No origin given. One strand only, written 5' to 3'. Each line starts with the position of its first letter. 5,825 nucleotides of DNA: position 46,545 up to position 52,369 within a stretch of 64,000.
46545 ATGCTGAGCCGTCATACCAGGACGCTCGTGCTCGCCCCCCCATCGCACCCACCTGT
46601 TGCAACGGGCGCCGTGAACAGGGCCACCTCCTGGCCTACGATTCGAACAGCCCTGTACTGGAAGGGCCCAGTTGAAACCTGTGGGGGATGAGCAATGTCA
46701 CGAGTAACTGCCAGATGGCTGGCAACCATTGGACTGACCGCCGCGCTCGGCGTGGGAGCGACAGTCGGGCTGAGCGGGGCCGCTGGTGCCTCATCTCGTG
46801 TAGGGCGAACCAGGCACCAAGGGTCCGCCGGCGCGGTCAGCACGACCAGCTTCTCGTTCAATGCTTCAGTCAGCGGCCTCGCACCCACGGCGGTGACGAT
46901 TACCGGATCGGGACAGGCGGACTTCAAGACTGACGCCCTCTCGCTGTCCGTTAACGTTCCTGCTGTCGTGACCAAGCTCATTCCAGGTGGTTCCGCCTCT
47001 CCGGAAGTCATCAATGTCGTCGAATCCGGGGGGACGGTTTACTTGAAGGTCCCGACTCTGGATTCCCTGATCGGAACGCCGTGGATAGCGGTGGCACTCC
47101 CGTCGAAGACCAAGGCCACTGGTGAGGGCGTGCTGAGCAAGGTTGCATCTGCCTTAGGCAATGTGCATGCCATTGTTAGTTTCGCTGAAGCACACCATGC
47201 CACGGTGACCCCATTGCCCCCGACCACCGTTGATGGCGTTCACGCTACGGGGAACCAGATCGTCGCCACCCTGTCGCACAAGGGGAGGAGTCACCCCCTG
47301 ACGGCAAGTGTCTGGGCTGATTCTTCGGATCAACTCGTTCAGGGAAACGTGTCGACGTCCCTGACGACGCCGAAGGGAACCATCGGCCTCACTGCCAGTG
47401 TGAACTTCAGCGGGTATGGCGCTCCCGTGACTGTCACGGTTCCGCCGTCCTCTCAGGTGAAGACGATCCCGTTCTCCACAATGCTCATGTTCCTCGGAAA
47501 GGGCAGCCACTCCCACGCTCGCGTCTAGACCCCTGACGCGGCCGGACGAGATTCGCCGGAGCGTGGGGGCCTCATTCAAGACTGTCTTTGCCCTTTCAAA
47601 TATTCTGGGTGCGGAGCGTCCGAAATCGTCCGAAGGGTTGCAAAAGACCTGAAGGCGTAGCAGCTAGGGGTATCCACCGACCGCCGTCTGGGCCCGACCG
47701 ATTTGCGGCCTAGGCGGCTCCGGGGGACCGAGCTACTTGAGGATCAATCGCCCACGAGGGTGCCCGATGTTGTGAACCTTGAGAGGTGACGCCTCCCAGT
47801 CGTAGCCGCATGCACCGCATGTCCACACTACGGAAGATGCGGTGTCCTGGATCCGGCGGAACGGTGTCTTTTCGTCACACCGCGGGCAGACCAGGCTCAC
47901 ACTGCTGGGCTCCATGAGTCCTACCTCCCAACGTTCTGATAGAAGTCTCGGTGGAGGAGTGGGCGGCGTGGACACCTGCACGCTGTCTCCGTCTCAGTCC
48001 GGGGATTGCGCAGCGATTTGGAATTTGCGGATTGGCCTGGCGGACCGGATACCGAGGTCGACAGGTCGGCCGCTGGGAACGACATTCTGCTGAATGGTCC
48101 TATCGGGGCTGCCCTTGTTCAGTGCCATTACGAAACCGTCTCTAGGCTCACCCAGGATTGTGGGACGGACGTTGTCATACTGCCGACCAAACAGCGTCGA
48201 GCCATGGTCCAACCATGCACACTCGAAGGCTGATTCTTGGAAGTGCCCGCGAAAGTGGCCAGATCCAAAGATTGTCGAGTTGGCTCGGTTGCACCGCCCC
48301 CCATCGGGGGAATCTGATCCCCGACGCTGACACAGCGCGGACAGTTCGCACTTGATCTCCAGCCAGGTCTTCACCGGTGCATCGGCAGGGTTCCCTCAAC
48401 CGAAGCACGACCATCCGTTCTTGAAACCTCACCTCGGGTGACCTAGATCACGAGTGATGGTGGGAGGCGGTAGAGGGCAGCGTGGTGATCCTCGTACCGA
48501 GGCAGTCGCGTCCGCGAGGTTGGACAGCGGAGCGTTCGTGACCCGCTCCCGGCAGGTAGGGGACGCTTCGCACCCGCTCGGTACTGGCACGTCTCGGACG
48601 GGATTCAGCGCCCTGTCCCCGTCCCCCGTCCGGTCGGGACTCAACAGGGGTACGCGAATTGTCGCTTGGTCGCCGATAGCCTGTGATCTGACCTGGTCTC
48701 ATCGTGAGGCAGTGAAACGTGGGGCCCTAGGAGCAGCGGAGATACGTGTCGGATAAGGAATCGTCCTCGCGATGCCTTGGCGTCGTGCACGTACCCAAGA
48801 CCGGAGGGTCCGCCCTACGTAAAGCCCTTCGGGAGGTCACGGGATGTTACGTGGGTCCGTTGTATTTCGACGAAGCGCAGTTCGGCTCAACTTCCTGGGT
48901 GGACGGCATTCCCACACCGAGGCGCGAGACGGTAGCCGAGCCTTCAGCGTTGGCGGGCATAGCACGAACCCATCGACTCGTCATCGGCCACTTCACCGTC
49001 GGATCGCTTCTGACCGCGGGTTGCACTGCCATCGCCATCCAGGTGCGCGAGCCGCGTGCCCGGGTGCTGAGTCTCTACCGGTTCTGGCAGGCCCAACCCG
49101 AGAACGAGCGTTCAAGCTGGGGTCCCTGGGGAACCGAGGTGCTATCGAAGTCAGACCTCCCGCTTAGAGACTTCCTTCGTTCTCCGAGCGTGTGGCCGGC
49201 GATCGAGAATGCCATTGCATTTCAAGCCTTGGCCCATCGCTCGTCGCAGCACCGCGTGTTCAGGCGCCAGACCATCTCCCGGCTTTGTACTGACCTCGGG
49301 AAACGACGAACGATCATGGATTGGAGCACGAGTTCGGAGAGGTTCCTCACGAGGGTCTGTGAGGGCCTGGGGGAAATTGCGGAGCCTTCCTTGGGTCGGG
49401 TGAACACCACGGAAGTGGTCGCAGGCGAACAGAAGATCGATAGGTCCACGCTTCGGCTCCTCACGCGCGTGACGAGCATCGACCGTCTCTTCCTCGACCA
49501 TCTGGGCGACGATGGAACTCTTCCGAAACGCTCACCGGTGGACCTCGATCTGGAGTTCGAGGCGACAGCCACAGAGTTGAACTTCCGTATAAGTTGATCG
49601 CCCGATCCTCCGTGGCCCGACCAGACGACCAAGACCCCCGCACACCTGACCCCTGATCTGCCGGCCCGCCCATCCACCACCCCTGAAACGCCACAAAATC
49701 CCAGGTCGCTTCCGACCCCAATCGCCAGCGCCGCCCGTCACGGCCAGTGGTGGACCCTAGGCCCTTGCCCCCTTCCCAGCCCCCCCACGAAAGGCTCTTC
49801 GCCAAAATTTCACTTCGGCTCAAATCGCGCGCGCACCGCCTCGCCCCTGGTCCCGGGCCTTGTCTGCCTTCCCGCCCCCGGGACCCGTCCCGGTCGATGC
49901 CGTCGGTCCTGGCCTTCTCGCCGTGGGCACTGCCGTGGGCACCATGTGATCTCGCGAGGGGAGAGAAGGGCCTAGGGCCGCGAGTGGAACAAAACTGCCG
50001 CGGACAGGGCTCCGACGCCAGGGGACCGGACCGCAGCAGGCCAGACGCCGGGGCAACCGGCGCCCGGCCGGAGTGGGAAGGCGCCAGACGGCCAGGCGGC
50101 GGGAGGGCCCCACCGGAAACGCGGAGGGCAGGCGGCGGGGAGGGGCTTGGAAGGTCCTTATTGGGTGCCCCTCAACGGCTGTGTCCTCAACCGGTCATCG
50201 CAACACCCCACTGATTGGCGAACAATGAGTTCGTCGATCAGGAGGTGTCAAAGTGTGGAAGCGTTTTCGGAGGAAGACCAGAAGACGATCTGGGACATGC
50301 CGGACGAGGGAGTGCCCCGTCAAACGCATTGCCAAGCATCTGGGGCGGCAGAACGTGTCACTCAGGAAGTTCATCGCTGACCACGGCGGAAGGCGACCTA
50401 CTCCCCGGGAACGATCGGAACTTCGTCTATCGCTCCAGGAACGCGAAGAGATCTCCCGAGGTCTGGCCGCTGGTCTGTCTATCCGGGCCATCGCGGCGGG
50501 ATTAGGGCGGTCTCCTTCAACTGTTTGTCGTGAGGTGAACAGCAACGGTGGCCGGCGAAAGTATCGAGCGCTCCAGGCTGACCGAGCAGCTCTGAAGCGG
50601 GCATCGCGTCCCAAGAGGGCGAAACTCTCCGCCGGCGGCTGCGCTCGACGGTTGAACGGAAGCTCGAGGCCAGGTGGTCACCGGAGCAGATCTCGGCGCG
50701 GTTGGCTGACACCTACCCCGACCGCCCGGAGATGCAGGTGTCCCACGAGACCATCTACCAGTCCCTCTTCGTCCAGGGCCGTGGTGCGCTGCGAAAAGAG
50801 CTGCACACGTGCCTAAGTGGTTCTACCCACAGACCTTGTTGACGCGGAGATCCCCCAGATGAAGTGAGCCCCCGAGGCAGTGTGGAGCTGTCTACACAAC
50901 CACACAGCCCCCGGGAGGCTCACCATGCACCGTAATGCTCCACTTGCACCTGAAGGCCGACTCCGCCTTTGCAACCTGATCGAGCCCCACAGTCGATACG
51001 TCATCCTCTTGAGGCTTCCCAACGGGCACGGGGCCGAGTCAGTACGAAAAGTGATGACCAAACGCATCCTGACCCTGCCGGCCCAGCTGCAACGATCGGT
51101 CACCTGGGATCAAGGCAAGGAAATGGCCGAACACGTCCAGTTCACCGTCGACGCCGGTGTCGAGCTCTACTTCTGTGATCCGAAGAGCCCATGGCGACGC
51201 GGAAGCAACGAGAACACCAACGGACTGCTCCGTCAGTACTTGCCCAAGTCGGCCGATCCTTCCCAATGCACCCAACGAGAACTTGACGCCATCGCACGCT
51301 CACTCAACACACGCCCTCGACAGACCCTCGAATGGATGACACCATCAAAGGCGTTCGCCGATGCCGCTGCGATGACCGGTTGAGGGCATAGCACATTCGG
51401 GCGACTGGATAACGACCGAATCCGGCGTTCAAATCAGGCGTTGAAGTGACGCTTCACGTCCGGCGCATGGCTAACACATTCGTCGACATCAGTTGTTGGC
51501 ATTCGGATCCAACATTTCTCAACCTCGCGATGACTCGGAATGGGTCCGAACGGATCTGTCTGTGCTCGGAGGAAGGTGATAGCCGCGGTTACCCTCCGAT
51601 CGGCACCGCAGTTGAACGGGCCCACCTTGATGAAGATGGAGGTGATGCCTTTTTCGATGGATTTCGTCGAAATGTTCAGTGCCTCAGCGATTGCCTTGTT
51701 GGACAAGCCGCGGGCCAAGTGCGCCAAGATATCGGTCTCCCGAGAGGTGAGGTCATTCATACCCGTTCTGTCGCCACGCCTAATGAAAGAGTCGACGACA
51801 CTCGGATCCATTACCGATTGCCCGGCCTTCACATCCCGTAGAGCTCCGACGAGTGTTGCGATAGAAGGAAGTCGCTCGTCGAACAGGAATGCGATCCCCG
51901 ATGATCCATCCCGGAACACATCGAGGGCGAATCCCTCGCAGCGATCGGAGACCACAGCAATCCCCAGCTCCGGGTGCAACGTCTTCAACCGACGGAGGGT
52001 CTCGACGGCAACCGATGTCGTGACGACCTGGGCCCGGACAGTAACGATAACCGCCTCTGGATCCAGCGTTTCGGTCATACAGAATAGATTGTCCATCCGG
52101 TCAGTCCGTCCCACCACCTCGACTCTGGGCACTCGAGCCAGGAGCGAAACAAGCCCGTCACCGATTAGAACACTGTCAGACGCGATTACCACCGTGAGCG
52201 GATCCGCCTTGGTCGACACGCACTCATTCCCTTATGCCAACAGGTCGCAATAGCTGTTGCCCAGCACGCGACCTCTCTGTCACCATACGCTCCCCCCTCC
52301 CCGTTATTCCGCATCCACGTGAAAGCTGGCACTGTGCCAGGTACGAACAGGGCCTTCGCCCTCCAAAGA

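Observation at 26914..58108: Unclassified ~210-265 bp GC-rich element family marking every block junction of the accessory region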

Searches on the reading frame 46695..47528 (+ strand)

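Call 12: search_protein_families(library=pfam, proteins=[window:46695-47528:+], max_evalue=0.01)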
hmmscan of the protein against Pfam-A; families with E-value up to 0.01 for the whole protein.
window:46695-47528:+ (277 aa): 0 families

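Call 93: search_protein_families(library=ncbifam, max_evalue=1, proteins=[window:46695-47528:+])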
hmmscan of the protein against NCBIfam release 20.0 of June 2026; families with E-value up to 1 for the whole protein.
window:46695-47528:+ (277 aa): 1 family
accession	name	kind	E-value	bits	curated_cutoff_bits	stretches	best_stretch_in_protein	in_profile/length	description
NF053532.1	lipo_SCO4651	subfamily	2.2e-12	47.2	65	2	200-256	223-275/277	SCO4651 family lipoprotein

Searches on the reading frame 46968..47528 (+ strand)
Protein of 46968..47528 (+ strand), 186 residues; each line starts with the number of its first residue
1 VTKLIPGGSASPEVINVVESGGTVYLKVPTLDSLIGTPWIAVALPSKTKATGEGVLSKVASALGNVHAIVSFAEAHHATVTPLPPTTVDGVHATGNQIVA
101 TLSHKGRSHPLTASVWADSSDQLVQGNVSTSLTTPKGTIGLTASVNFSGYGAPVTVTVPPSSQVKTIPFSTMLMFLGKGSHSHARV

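Call 86: list_cluster_members(proteins=[window:46968-47528:+, window:46695-47528:+, window:48746-49597:+, window:47733-47981:-, window:51434-52219:-, window:55882-56373:-, window:58515-59027:+, window:31660-32769:-, window:32816-33073:+, window:29729-30373:+])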
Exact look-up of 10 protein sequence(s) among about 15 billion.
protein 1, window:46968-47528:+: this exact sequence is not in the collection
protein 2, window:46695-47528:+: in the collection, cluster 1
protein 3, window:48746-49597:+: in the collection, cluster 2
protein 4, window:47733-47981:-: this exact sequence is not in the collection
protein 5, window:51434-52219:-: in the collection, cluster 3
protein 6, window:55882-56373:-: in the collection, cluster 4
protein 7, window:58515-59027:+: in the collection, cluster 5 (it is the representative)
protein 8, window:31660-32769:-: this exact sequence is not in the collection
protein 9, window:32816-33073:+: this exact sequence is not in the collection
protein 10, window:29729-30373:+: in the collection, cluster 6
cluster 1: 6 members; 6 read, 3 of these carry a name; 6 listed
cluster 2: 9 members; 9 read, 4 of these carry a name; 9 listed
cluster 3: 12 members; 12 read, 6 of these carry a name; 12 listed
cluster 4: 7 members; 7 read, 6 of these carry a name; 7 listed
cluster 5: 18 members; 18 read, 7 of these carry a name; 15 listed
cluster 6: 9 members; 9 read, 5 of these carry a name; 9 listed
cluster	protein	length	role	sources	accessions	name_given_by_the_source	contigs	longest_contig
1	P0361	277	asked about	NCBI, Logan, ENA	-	-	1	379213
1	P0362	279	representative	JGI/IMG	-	hypothetical protein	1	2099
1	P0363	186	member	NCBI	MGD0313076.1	MAG: hypothetical protein ABSC90_11495 [Acidimicrobiales bacterium]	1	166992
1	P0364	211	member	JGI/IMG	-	hypothetical protein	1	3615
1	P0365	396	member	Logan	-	-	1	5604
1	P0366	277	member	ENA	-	-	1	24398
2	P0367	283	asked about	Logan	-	-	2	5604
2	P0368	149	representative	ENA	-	-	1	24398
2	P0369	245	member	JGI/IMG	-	hypothetical protein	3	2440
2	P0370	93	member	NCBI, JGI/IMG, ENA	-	hypothetical protein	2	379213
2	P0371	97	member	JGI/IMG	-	hypothetical protein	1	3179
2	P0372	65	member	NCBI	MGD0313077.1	MAG: hypothetical protein ABSC90_11500 [Acidimicrobiales bacterium]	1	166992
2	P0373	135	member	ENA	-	-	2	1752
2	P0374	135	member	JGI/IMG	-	-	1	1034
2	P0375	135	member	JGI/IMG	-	-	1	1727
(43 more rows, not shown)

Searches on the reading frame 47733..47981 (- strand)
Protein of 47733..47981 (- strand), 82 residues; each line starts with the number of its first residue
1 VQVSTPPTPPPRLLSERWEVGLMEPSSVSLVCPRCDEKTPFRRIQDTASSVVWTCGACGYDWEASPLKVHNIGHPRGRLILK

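Call 93: search_protein_families(library=ncbifam, max_evalue=1, proteins=[window:47733-47981:-])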
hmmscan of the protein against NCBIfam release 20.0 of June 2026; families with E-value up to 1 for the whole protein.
window:47733-47981:- (82 aa): 12 families
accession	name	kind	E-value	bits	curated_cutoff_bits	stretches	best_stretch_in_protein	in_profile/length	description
NF011481.0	PRK14890.1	equivalog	0.00018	21.5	61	1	27-60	25-58/61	putative Zn-ribbon RNA-binding protein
NF003058.0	PRK03976.1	equivalog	0.0027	17.6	87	1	27-62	34-64/91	50S ribosomal protein L37ae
NF045720.1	rubredox_RCKP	subfamily_domain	0.0053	16.3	45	1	52-64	3-15/34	RCKP-type rubredoxin-like domain-containing protein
NF041911.1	HVO_0649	equivalog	0.0096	15.8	70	1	38-64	8-34/65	HVO_0649 family zinc finger protein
NF038384.1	zinc_YnfU_fam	subfamily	0.015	14.8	36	1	26-39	13-26/52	YnfU family zinc-binding protein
TIGR01384.1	TFS_arch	equivalog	0.023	15.4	64.75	1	24-63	56-98/101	transcription factor S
NF041909.1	HVO_2753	equivalog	0.039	13.8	80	1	22-60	19-56/59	HVO_2753 family zinc finger protein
TIGR00280.1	eL43_euk_arch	equivalog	0.045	14.1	95.8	1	30-61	37-63/92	50S ribosomal protein L37Ae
NF047912.1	ECs_2282_CxxC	subfamily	0.051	13.5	37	1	28-59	1-34/60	ECs_2282 family putative zinc-binding protein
NF041205.1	VdcD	equivalog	0.057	13.3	30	1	32-63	1-34/70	non-oxidative hydroxyarylic acid decarboxylases subunit D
NF049972.1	CRISPR_Cas12f2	exception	0.1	11.3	450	1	20-62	464-505/524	type V CRISPR-associated effector Cas12f2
NF011482.0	PRK14892.1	equivalog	0.16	11.9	109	1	31-64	23-54/101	putative transcription elongation factor Elf1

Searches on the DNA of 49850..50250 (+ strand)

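Call 20: search_dna_similar(query=window:49930-50160:+, collection=plasmids, mode=distant, max_evalue=0.01)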
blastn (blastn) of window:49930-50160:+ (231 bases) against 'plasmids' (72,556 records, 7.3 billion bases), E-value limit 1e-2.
No match.

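Call 34: search_rna_families(source=window, start=49850, end=50250, threshold=evalue, max_evalue=10)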
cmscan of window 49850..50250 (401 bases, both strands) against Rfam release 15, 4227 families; matches with E-value up to 10: 2.
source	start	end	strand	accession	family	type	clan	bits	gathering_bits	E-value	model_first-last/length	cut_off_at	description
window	49850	49881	+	RF00772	mir-328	Gene; miRNA;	-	18.4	70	1.4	44-75/75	5'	mir-328 microRNA precursor family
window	49886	49945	+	RF02169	PVT1_6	Gene; lncRNA;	-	12.4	45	8.3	50-113/113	no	Pvt1 oncogene conserved region 6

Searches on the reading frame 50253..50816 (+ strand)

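Call 12: search_protein_families(library=pfam, proteins=[window:50253-50816:+], max_evalue=0.01)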
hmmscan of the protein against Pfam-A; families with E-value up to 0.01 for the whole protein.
window:50253-50816:+ (187 aa): 2 families
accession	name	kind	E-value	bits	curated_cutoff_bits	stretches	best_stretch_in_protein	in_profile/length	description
PF13936.12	HTH_38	-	6.8e-18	64.6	27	1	58-95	4-41/44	Helix-turn-helix domain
PF13384.12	HTH_23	-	8.2e-07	29.1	24.6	1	60-96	3-39/50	Homeodomain-like domain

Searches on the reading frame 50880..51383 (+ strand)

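Call 12: search_protein_families(library=pfam, proteins=[window:50880-51383:+], max_evalue=0.01)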
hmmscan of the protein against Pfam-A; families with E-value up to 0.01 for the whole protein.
window:50880-51383:+ (167 aa): 2 families
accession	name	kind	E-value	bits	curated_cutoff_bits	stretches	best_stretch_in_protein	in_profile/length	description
PF00665.32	rve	-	1.3e-10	41.9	32.6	1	24-104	20-102/102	Integrase core domain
PF13683.12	rve_3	-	0.003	17.7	26.5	1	93-155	2-67/67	Integrase core domain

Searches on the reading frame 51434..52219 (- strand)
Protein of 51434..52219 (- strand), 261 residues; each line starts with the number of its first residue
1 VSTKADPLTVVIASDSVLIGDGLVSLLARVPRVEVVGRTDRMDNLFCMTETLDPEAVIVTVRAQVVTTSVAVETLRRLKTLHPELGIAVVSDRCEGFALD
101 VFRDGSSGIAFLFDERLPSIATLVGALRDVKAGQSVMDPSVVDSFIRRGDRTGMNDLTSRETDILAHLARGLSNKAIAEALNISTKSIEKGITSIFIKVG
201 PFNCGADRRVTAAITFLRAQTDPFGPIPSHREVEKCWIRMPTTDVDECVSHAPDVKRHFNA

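Call 13: search_protein_families(library=pfam, proteins=[window:51434-52219:-], max_evalue=0.01)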
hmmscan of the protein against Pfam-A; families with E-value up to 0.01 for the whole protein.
window:51434-52219:- (261 aa): 2 families
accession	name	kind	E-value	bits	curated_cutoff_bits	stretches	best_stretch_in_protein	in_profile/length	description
PF00196.25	GerE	-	2.3e-10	40.4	23.5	1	157-198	3-44/57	Bacterial regulatory proteins, luxR family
PF13384.12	HTH_23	-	0.0075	16.5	24.6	0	164-188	10-34/50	Homeodomain-like domain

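Call 88: find_encoding_contigs(protein=window:51434-52078:-, flank=10000, max_places=10)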
Protein window:51434-52078:- (214 aa): 5 contigs read that carry it; 5 places shown.
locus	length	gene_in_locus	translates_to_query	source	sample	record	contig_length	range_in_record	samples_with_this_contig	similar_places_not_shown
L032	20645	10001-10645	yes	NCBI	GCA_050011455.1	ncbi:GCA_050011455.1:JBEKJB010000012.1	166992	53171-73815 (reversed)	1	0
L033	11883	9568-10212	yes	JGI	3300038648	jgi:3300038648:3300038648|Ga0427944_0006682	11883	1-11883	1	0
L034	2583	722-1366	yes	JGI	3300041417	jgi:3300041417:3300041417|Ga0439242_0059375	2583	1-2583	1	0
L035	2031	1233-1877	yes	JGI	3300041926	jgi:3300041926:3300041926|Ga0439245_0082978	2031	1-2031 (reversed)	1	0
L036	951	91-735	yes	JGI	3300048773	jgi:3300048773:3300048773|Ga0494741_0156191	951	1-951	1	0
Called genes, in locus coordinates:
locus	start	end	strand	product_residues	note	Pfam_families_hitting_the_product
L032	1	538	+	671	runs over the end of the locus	PF02687:FtsX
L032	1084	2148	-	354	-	PF12679:ABC2_membrane_2 (weak), PF26999:ABC-2_memb_rel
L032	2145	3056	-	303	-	PF00005:ABC_tran, PF02463:SMC_N (faint), PF13304:AAA_21 (weak)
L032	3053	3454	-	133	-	PF00392:GntR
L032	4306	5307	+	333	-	PF01699:Na_Ca_ex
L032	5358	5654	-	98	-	-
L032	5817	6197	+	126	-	PF12802:MarR_2, PF22381:Staph_reg_Sar_Rot (weak), PF01047:MarR, PF13412:HTH_24 (weak), PF01325:Fe_dep_repress (weak)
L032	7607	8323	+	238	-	PF00571:CBS (faint), PF02080:TrkA_C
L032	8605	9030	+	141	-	PF11716:MDMPI_N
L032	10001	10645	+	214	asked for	PF00196:GerE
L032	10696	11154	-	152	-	PF00665:rve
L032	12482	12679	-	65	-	-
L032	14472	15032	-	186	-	-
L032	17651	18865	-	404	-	PF00990:GGDEF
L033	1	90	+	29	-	?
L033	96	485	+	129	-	-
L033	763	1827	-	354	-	PF12679:ABC2_membrane_2 (weak), PF26999:ABC-2_memb_rel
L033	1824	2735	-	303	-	PF00005:ABC_tran, PF02463:SMC_N (faint), PF13304:AAA_21 (weak)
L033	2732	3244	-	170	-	PF00392:GntR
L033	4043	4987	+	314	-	PF01699:Na_Ca_ex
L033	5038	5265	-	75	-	-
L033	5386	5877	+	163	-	PF01325:Fe_dep_repress (weak), PF22381:Staph_reg_Sar_Rot (weak), PF12802:MarR_2, PF01047:MarR, PF13412:HTH_24 (weak)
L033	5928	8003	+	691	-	PF00654:Voltage_CLC, PF00571:CBS (faint), PF02080:TrkA_C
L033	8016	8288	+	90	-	-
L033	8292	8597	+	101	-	-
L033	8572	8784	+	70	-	-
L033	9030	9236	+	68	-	-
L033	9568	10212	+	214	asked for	PF00196:GerE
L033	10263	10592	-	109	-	-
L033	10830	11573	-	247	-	PF13384:HTH_23 (faint), PF13936:HTH_38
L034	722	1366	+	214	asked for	PF00196:GerE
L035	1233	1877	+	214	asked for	PF00196:GerE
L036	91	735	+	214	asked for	PF00196:GerE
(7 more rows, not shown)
